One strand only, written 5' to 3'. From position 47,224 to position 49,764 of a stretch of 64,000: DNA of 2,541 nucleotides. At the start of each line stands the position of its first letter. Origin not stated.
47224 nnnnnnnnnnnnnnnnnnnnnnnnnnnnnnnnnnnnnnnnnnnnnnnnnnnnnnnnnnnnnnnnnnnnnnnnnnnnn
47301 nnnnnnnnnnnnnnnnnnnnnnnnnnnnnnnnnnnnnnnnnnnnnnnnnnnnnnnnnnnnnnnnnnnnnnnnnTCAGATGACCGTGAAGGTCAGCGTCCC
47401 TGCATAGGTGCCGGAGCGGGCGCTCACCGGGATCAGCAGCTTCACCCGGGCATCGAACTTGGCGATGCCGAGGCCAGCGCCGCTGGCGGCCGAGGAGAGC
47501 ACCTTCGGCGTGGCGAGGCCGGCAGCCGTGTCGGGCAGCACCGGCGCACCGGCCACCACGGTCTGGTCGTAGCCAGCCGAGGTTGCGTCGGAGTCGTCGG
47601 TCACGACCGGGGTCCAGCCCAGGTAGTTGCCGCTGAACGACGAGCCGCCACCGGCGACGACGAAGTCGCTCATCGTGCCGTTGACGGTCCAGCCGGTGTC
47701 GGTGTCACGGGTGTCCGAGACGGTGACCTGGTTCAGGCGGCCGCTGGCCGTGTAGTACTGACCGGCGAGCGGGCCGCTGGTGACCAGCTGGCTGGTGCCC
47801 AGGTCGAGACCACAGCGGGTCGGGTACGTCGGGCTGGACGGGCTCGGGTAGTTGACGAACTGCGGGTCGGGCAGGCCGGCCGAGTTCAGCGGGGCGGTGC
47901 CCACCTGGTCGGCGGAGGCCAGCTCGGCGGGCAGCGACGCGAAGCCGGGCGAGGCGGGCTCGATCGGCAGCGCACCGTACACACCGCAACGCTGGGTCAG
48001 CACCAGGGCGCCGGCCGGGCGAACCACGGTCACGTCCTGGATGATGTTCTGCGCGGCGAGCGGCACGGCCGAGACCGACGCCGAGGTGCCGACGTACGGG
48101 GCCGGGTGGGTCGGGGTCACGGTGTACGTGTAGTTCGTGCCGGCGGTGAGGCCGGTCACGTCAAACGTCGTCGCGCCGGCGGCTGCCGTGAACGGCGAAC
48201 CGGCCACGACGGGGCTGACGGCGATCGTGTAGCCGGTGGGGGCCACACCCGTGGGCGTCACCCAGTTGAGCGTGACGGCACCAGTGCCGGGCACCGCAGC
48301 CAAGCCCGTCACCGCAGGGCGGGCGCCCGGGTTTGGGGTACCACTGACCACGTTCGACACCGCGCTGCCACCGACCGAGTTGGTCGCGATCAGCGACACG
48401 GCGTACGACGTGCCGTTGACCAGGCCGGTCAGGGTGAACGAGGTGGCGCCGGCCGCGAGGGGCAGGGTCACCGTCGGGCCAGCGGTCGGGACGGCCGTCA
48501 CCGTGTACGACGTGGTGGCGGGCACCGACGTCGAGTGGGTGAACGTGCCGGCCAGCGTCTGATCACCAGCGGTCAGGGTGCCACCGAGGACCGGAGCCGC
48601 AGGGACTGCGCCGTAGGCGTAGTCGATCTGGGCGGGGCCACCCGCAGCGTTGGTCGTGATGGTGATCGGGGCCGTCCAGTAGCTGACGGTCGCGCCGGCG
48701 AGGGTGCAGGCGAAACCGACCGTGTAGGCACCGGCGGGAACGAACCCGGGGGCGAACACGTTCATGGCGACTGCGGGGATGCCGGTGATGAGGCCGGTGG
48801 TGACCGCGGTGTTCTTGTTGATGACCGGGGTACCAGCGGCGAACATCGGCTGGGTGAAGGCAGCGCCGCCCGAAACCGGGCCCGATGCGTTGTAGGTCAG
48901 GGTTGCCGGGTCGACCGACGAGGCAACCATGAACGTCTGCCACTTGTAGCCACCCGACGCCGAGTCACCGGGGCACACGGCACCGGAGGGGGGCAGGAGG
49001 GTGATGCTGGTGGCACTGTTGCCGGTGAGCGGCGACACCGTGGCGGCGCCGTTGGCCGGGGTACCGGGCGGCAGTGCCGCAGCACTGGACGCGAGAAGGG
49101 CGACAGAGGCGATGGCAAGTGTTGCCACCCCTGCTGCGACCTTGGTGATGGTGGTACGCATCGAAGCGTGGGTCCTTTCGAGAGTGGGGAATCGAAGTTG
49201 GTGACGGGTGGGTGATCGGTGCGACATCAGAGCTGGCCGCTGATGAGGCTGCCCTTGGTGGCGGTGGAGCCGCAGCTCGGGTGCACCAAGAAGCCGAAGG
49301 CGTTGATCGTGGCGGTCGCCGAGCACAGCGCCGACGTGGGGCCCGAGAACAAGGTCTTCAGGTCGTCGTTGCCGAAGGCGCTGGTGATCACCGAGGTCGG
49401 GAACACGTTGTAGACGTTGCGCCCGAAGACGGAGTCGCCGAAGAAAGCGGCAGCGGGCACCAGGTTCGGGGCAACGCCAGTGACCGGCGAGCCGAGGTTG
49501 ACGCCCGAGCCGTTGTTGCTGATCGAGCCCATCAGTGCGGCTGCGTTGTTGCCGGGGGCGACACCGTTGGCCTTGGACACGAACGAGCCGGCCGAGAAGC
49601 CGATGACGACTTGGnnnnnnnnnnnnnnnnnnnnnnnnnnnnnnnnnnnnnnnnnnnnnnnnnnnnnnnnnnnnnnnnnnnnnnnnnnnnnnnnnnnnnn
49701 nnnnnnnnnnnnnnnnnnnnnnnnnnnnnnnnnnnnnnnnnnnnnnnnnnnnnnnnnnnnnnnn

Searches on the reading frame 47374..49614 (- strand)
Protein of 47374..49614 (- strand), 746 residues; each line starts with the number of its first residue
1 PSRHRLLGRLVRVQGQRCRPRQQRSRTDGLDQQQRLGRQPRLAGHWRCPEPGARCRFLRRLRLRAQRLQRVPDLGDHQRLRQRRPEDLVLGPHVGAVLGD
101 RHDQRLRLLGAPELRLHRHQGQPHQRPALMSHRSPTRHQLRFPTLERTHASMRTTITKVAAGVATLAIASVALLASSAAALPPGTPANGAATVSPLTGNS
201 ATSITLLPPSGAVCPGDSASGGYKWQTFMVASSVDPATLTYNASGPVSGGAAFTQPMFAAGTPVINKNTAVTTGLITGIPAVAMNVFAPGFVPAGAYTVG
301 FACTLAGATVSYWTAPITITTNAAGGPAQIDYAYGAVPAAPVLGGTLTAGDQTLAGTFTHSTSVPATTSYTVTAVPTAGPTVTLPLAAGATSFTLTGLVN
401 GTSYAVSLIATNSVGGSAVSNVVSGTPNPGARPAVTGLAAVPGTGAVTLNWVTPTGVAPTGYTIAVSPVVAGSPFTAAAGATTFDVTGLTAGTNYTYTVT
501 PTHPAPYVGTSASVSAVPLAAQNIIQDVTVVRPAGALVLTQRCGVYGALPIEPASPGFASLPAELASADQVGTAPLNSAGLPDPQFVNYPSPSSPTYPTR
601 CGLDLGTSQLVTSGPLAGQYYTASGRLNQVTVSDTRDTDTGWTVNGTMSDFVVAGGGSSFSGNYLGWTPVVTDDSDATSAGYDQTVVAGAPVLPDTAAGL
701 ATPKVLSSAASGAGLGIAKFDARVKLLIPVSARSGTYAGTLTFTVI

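Call 72: search_protein_families(library=pfam, proteins=[window:47374-49614:-], max_evalue=0.001)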
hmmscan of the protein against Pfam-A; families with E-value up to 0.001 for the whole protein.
window:47374-49614:- (746 aa): 2 families
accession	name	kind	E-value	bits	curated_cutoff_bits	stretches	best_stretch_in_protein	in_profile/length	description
PF00041.27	fn3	-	2.1e-13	50.7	25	2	444-502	13-68/84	Fibronectin type III domain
PF13731.11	WxL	-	0.0002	21.9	25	1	623-744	83-209/214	WxL domain surface cell wall-binding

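Call 73: search_protein_families(library=padloc, proteins=[window:47374-49614:-], max_evalue=0.001)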
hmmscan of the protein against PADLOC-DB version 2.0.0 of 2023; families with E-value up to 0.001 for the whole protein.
window:47374-49614:- (746 aa): 0 families
